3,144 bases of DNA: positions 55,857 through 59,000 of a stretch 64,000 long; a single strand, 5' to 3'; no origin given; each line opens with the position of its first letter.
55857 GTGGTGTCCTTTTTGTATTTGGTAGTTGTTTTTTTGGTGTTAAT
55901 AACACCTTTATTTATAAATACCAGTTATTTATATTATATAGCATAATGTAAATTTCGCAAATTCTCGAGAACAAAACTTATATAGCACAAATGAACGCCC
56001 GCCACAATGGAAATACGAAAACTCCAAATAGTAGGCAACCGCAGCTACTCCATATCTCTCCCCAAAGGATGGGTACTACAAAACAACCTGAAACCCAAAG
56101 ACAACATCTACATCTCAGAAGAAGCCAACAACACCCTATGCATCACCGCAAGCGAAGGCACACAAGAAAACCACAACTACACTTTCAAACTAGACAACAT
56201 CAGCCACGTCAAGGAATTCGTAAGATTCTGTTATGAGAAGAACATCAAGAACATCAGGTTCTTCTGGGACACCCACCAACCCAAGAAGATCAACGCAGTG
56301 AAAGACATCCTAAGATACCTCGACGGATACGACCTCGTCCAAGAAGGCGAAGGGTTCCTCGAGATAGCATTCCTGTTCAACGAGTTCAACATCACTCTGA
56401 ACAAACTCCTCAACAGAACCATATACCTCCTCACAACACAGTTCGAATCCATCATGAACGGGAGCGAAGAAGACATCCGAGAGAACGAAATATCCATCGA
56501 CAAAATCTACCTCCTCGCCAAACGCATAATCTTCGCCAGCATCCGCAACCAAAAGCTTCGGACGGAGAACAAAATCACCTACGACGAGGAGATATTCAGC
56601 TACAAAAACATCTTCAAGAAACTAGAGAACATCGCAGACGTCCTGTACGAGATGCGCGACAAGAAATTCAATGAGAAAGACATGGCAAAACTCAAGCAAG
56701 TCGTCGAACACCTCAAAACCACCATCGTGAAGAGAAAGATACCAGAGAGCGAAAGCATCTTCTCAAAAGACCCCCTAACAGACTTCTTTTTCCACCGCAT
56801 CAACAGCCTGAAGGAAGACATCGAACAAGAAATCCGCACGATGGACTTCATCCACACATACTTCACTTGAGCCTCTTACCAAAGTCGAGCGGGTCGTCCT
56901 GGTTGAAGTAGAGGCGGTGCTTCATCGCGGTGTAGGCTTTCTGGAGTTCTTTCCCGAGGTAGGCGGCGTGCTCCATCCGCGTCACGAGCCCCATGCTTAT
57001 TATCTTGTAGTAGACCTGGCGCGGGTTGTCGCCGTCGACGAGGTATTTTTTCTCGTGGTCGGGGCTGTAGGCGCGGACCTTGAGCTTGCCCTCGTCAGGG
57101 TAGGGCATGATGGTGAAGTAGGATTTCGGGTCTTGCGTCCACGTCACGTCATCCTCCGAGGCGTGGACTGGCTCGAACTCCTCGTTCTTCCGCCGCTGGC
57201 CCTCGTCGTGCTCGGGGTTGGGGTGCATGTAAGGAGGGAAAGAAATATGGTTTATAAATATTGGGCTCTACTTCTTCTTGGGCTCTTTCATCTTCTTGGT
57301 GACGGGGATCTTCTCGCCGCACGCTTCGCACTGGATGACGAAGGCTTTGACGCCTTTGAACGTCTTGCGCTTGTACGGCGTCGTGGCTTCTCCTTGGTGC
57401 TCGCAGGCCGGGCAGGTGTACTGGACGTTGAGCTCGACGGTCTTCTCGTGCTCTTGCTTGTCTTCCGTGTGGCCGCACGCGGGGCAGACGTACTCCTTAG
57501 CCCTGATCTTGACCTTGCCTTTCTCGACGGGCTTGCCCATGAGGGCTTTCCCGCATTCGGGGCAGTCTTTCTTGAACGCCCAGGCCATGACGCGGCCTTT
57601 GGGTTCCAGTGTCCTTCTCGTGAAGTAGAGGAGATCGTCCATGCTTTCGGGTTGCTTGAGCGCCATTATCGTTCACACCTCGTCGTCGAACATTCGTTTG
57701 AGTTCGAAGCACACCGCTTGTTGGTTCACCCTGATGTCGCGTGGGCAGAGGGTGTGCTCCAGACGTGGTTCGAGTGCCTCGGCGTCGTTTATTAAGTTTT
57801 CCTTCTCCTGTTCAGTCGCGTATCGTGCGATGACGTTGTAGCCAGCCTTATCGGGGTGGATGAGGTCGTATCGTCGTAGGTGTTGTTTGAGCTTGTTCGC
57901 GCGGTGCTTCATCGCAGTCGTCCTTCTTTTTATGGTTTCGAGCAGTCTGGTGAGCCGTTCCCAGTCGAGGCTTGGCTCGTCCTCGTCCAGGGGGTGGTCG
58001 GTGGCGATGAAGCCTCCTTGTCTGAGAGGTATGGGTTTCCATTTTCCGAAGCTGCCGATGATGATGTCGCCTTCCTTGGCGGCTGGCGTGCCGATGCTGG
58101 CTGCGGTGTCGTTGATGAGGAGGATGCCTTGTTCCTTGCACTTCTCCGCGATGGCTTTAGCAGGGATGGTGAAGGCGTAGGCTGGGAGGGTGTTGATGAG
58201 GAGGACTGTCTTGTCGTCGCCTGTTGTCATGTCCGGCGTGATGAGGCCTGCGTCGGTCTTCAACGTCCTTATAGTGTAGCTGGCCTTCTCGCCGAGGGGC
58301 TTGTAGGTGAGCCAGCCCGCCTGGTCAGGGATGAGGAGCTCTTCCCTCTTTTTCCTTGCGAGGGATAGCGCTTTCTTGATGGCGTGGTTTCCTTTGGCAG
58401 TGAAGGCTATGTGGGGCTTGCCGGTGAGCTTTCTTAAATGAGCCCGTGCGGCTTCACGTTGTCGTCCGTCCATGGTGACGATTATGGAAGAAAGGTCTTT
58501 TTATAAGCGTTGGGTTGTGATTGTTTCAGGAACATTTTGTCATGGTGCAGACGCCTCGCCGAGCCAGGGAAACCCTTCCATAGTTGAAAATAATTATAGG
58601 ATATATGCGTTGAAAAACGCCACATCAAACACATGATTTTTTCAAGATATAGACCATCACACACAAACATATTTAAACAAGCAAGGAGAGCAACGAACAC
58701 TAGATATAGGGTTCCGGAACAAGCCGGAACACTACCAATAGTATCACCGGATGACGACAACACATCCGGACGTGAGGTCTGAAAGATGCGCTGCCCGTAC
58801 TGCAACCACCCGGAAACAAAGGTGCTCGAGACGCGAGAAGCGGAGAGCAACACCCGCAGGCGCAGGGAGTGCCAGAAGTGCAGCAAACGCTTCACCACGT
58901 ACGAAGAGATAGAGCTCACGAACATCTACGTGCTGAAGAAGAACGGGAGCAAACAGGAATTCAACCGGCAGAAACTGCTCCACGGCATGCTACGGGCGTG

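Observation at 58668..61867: Bacterial-style dNTP regulon in an archaeon: nrdR overlapping a class II (B12) RNR, followed by cobO, with a repeat-rich leader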

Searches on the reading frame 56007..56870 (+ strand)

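Call 3: search_protein_families(library=ncbifam, proteins=[window:56007-56870:+])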
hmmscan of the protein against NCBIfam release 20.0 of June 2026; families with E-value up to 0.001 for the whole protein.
window:56007-56870:+ (287 aa): 1 family
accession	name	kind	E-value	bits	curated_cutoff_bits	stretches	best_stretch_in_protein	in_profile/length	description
TIGR02609.1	doc_partner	hypoth_equivalog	4.3e-05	23.8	55.9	1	4-52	1-47/74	putative addiction module antidote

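Call 4: search_protein_families(library=pfam, proteins=[window:56007-56870:+])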
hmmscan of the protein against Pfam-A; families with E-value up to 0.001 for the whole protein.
window:56007-56870:+ (287 aa): 1 family
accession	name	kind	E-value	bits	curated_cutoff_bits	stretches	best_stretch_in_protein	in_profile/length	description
PF04014.23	MazE_antitoxin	-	1.6e-05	25.2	24.7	1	10-47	4-41/48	Antidote-toxin recognition MazE, bacterial antitoxin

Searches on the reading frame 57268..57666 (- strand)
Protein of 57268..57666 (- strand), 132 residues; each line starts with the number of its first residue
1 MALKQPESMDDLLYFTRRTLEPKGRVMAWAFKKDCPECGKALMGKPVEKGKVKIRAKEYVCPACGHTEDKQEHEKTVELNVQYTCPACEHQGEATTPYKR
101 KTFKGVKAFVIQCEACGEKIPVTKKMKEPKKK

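Call 3: search_protein_families(library=ncbifam, proteins=[window:57268-57666:-])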
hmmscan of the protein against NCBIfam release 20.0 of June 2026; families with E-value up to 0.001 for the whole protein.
window:57268-57666:- (132 aa): 5 families
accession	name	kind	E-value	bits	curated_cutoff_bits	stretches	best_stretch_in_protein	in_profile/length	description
NF011481.0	PRK14890.1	equivalog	1.8e-06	27.8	61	1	33-66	28-58/61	putative Zn-ribbon RNA-binding protein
TIGR02605.1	CxxC_CxxC_SSSS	subfamily_domain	7.6e-06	25.9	31.3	0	58-90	5-34/52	FmdB family zinc ribbon protein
NF047912.1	ECs_2282_CxxC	subfamily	2.3e-05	24.2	37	1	59-92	3-37/60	ECs_2282 family putative zinc-binding protein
NF040826.1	lxa_BCAM0308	equivalog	0.00064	19.4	100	1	33-83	24-73/153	BCAM0308 family protein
NF041911.1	HVO_0649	equivalog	0.00066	19.5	70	1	46-91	10-58/65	HVO_0649 family zinc finger protein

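Call 4: search_protein_families(library=pfam, proteins=[window:57268-57666:-])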
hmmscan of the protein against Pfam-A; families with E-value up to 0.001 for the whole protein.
window:57268-57666:- (132 aa): 7 families
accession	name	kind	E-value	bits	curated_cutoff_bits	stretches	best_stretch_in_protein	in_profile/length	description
PF24441.1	DUF7560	-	1.8e-07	31.2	27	0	109-128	4-23/44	Family of unknown function (DUF7560)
PF07754.17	HVO_2753_ZBP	-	1.6e-05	25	33.2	0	33-65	17-46/46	Small zinc finger protein HVO_2753-like, Zn-binding pocket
PF09723.15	Zn_ribbon_8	-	2.7e-05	24.5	34.4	0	58-90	5-34/41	Zinc ribbon domain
PF25206.1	DUF7836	-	6e-05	23.2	26.7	0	34-76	9-48/59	Domain of unknown function (DUF7836)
PF07282.18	Cas12f1-like_TNB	-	6.8e-05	23.4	26.3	0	33-69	29-51/60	Cas12f1-like, TNB domain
PF13248.11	Zn_ribbon_3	-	8.6e-05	22.3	27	0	58-68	2-13/26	zinc-ribbon domain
PF24042.1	DUF7351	-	0.00055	20.2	31.2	1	30-121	19-105/177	Domain of unknown function (DUF7351)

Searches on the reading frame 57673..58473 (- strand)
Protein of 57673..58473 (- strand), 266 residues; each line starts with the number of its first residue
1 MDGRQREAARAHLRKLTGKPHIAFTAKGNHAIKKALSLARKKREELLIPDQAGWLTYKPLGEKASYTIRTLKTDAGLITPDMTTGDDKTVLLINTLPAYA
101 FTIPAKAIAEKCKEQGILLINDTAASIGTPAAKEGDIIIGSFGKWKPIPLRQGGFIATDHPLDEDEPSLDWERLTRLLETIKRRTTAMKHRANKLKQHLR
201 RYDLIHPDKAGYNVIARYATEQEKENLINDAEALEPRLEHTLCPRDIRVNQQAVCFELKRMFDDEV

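Call 3: search_protein_families(library=ncbifam, proteins=[window:57673-58473:-])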
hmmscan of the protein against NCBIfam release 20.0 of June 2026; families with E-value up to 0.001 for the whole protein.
window:57673-58473:- (266 aa): 1 family
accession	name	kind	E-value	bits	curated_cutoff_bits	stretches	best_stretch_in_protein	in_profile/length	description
TIGR04343.1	egtE_PLP_lyase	equivalog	4.3e-05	22.5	400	1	7-172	57-233/370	ergothioneine biosynthesis PLP-dependent enzyme EgtE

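Call 4: search_protein_families(library=pfam, proteins=[window:57673-58473:-])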
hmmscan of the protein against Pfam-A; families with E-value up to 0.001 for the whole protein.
window:57673-58473:- (266 aa): 0 families

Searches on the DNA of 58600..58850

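Call 33: search_rna_families(source=window, start=58600, end=58850, threshold=evalue, max_evalue=10)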
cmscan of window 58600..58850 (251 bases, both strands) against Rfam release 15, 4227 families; matches with E-value up to 10: 3.
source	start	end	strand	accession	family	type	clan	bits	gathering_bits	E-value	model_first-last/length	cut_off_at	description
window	58624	58708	+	RF04330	snoMe28S-C3422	Gene; snRNA; snoRNA; CD-box;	-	18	80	8.3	1-79/79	no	Drosophila C/D box small nucleolar RNA snoMe28S-C3422 family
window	58609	58630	+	RF01331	CRISPR-DR18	Gene; CRISPR;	-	14.8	50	4.3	1-37/37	no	CRISPR RNA direct repeat element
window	58621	58733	-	RF02189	ST7-OT4_3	Gene; lncRNA;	-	9.9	50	2.9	200-302/302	no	ST7 overlapping transcript 4 conserved region 3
